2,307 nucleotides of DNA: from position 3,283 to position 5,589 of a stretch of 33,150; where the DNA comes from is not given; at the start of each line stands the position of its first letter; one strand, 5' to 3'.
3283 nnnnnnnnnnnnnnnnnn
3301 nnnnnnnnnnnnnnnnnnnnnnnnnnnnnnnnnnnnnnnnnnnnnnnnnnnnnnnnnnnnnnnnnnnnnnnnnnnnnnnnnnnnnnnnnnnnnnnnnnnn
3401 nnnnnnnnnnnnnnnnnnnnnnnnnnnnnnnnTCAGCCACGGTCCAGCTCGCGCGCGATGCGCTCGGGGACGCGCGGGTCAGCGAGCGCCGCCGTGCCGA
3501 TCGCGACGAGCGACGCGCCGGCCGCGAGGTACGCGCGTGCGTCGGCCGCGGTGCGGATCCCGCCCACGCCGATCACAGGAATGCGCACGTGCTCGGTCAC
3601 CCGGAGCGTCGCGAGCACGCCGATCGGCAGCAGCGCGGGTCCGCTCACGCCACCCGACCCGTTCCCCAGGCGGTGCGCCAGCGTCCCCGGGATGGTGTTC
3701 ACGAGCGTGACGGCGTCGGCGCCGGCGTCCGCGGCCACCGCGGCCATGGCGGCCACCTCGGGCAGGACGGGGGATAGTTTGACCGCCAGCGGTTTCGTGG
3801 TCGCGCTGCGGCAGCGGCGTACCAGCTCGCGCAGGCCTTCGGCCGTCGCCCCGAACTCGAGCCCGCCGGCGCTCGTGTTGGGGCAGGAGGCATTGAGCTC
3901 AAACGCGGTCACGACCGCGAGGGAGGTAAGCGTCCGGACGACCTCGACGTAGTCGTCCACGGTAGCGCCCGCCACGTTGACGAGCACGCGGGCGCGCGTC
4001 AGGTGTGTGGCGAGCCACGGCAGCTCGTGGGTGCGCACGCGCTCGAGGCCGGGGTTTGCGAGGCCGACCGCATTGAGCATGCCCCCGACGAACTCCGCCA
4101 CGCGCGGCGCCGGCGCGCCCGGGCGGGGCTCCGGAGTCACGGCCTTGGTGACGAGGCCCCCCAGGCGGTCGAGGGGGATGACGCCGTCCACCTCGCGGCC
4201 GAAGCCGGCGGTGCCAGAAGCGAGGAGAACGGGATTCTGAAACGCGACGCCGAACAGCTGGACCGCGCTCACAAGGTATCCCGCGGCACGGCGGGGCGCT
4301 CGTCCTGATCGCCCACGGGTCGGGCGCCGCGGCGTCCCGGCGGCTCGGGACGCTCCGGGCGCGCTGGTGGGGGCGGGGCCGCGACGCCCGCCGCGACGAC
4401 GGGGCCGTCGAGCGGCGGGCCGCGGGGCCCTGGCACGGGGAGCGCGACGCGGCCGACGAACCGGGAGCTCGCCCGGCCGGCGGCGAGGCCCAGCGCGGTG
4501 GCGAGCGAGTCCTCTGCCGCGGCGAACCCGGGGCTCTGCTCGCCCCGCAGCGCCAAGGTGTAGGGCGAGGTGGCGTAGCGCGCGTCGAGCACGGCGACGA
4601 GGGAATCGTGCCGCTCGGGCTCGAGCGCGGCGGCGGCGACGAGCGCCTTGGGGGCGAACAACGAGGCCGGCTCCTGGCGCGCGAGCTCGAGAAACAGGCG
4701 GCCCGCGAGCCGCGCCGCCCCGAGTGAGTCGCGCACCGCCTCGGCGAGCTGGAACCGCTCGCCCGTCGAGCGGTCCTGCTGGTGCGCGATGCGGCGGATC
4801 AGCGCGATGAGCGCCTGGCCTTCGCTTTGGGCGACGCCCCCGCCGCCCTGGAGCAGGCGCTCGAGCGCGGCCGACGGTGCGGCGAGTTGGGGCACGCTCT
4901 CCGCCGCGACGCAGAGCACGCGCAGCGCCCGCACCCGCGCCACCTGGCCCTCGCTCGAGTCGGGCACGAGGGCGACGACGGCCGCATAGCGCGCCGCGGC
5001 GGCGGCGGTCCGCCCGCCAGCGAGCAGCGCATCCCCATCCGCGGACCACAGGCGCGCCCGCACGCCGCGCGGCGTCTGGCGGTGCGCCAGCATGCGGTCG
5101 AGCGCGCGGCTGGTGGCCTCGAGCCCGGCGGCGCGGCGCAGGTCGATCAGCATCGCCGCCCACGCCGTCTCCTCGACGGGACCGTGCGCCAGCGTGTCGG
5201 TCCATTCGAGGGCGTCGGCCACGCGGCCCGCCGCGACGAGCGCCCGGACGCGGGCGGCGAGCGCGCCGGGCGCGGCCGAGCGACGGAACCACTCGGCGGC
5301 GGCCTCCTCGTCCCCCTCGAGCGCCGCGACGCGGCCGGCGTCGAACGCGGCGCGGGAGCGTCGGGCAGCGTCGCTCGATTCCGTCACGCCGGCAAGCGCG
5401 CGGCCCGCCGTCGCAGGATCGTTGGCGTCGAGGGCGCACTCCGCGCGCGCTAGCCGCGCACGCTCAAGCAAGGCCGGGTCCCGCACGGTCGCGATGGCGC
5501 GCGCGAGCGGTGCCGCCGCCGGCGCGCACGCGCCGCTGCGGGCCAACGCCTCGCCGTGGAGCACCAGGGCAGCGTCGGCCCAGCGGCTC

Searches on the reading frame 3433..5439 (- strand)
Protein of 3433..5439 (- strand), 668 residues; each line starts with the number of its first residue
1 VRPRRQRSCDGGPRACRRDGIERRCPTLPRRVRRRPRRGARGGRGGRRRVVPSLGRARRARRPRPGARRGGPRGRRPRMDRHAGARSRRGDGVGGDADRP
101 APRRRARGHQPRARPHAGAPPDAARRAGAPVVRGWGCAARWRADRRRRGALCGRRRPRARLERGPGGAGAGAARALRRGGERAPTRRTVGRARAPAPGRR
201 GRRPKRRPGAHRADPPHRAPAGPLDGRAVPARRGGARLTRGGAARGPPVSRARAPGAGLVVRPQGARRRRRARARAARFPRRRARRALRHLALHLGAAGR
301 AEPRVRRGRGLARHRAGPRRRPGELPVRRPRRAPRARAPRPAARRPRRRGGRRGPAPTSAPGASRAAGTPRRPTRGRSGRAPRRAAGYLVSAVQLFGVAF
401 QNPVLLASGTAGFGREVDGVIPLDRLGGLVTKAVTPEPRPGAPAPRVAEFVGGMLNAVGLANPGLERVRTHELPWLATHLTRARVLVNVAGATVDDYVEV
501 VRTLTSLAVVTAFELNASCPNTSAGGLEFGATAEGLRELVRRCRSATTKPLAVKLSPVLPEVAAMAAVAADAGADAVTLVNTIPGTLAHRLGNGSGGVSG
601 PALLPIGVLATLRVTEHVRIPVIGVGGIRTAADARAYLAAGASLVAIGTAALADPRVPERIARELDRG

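Call 38: search_protein_families(library=pfam, max_evalue=0.001, proteins=[window:3433-5439:-])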
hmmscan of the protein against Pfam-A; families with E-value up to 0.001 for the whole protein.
window:3433-5439:- (668 aa): 5 families
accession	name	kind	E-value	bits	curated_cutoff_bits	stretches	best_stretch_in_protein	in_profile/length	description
PF01180.27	DHO_dh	-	1.4e-65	221.8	27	1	392-666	3-288/291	Dihydroorotate dehydrogenase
PF00977.27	His_biosynth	-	4.7e-07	29.9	23.6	1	613-665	67-119/228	Histidine biosynthesis protein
PF01207.24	Dus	-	1.2e-05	25.1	20.4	0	614-660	179-226/311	Dihydrouridine synthase (Dus)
PF03060.21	NMO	-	7.9e-05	22.6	28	1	593-652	165-226/331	Nitronate monooxygenase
PF00724.26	Oxidored_FMN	-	0.00081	19.2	27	0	612-665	285-339/342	NADH:flavin oxidoreductase / NADH oxidase family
